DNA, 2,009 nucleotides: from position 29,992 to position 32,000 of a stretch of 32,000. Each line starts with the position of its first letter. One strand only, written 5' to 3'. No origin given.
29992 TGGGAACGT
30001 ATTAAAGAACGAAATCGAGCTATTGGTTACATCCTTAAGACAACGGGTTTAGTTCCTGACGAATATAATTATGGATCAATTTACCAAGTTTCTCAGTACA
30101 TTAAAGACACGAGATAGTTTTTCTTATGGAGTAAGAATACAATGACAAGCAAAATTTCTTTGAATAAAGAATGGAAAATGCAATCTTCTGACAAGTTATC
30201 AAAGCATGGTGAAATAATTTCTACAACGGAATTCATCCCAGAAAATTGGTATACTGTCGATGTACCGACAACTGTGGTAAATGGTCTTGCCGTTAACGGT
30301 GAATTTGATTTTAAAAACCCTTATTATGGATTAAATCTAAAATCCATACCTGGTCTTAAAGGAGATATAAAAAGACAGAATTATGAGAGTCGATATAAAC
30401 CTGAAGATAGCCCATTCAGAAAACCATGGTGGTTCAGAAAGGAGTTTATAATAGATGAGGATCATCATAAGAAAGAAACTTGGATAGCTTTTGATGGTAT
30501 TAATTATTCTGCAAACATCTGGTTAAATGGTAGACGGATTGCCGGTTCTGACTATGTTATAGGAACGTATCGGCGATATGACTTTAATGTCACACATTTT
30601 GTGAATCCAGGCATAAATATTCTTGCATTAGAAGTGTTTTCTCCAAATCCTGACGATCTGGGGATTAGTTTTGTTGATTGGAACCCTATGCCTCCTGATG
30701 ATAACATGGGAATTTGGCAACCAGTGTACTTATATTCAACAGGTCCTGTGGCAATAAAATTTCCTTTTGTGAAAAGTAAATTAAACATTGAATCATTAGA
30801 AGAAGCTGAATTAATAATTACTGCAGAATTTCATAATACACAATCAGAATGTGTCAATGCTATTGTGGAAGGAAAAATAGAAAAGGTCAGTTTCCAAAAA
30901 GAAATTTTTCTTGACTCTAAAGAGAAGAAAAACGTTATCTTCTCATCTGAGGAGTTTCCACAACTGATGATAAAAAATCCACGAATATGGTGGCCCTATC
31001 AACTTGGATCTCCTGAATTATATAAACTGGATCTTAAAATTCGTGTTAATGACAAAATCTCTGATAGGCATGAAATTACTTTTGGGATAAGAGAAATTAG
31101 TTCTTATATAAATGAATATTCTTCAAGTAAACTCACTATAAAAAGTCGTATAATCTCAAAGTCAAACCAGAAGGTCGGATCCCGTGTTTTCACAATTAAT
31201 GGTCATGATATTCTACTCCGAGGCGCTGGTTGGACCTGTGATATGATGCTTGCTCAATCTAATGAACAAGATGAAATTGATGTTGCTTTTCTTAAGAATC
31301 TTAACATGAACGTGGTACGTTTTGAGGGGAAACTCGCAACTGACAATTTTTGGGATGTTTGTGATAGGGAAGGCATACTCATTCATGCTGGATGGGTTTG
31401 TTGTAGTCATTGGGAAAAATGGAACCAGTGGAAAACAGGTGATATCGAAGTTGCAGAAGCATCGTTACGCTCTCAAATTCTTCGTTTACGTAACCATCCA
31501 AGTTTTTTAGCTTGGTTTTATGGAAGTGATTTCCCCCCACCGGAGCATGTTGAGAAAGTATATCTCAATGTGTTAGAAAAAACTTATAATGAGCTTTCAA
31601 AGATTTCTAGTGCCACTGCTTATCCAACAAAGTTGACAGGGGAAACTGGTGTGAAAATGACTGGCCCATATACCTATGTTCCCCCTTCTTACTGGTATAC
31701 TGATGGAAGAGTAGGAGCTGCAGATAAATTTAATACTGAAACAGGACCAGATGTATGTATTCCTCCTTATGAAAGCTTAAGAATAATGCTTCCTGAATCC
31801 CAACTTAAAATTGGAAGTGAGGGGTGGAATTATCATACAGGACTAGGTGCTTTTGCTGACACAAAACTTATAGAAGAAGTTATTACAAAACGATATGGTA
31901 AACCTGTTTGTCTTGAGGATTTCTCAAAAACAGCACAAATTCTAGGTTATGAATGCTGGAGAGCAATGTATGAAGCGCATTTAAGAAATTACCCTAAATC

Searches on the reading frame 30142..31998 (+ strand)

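Call 7: search_protein_families(library=pfam, proteins=[window:30142-31998:+], max_evalue=0.001)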
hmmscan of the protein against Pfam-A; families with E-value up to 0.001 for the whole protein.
window:30142-31998:+ (619 aa): 3 families
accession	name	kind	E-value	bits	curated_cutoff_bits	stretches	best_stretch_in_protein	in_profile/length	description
PF22666.2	Glyco_hydro_2_N2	-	1.6e-16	61.3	27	1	11-168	1-120/167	Glycosyl hydrolase 2 galactose-binding domain-like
PF00703.27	Glyco_hydro_2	-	4.1e-13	50.5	23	1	205-317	3-109/109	Glycosyl hydrolases family 2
PF02837.24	Glyco_hydro_2_N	-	8.6e-10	39.2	28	1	32-199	19-167/169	Glycosyl hydrolases family 2, sugar binding domain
